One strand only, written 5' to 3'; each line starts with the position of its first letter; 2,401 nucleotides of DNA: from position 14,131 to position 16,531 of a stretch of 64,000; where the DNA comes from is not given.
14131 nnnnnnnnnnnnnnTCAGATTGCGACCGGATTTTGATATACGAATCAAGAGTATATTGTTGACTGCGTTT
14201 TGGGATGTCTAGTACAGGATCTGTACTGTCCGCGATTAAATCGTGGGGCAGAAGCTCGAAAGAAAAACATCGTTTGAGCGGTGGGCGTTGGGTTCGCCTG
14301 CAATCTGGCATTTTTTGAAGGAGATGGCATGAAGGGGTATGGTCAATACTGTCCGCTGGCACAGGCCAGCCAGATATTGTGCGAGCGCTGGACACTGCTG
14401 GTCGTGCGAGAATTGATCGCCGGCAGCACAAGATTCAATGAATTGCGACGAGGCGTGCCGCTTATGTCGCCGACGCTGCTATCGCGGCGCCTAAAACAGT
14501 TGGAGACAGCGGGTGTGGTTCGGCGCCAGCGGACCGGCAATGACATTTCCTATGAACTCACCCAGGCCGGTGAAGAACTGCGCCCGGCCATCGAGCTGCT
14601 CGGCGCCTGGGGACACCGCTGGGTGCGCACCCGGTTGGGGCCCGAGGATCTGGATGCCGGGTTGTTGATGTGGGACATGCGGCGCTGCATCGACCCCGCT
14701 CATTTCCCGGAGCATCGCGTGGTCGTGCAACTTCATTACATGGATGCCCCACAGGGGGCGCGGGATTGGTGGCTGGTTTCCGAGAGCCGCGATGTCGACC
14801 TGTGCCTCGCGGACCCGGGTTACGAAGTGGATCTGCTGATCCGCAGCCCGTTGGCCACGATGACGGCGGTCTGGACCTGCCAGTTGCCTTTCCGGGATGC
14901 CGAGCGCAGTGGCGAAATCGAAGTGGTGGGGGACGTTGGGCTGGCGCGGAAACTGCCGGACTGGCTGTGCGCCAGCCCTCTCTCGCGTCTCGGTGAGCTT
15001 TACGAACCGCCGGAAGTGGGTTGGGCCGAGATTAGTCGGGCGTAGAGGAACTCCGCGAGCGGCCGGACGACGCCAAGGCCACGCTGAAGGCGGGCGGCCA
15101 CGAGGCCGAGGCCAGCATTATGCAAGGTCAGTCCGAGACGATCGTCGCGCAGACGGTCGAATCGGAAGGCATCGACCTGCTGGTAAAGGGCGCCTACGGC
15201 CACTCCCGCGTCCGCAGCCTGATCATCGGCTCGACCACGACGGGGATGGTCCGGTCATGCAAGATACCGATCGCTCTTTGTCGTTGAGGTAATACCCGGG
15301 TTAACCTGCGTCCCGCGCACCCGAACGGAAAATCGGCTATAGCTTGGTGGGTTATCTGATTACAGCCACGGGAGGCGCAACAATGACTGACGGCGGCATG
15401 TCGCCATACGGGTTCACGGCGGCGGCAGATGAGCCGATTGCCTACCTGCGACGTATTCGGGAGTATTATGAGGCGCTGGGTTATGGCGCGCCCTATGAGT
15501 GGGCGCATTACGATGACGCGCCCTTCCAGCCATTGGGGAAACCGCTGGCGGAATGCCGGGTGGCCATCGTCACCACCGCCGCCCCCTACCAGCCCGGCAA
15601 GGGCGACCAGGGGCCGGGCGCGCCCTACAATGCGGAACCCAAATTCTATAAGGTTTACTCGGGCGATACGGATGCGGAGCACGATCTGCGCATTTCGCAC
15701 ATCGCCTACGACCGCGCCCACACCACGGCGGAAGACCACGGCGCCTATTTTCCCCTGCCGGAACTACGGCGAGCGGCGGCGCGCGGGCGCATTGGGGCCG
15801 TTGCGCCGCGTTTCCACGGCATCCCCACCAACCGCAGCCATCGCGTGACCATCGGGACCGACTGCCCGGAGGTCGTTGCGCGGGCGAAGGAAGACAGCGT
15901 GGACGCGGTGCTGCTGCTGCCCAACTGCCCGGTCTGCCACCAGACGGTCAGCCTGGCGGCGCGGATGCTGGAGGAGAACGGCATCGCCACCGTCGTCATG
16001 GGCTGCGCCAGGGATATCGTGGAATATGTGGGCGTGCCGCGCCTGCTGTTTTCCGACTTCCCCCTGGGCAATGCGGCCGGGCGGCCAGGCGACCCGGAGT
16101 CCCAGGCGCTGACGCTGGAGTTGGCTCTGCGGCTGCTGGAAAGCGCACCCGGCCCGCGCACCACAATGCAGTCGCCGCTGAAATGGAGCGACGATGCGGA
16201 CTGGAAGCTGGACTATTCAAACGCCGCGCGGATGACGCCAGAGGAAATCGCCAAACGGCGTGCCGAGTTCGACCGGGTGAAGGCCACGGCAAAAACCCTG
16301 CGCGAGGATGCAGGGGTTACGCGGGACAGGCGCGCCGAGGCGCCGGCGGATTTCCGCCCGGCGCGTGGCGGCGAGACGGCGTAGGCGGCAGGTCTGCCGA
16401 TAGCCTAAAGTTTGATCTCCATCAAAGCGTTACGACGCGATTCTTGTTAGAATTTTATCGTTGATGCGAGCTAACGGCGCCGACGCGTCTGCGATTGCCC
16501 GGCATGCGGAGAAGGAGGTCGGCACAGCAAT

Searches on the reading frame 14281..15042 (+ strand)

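Call 62: search_protein_families(library=pfam, proteins=[window:14281-15042:+], max_evalue=0.001)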
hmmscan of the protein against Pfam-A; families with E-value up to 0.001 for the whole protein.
window:14281-15042:+ (254 aa): 1 family
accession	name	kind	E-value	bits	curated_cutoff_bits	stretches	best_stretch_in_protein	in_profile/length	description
PF01638.23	HxlR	-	1.5e-21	76.5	20.8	1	33-116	2-88/91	HxlR-like helix-turn-helix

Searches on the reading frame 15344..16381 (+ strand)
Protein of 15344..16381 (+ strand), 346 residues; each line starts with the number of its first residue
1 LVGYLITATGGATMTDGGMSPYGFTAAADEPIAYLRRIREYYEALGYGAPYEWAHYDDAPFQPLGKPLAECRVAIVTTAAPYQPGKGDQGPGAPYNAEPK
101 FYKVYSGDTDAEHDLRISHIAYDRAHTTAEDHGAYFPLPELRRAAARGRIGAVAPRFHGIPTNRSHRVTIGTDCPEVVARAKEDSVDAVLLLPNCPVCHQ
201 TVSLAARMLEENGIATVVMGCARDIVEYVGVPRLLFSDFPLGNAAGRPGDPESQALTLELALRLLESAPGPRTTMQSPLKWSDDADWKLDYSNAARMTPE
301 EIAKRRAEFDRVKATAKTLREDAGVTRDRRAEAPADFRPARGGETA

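Call 6: search_protein_families(library=pfam, proteins=[window:15344-16381:+], max_evalue=0.1)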
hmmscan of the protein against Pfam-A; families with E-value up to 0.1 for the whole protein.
window:15344-16381:+ (346 aa): 1 family
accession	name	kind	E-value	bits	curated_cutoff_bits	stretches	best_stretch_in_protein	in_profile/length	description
PF07355.17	GRDB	-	0.0023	17.7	22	1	51-191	206-344/347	Glycine/sarcosine/betaine reductase selenoprotein B (GRDB)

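Call 7: search_protein_families(library=ncbifam, proteins=[window:15344-16381:+], max_evalue=0.1)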
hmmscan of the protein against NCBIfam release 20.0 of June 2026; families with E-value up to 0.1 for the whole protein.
window:15344-16381:+ (346 aa): 5 families
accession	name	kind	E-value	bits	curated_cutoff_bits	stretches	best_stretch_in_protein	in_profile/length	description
TIGR04483.1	D_pro_red_PrdB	equivalog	1.6e-23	83.4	300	1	60-268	19-221/238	D-proline reductase (dithiol) protein PrdB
NF040794.1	sarcosine_GrdF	exception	5.5e-10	38.4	800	1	50-266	207-422/435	sarcosine reductase complex component B subunit beta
NF040795.1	betaine_GrdH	exception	1.8e-07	30.4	775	1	68-243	222-398/435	betaine reductase selenoprotein B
TIGR01918.1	various_sel_PB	subfamily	8.7e-07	28.2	65.45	1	66-246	219-400/431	glycine/betaine/sarcosine/D-proline family reductase selenoprotein B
TIGR01917.1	gly_red_sel_B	equivalog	4.9e-06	25.7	602.2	1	66-249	219-403/431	glycine reductase complex selenoprotein B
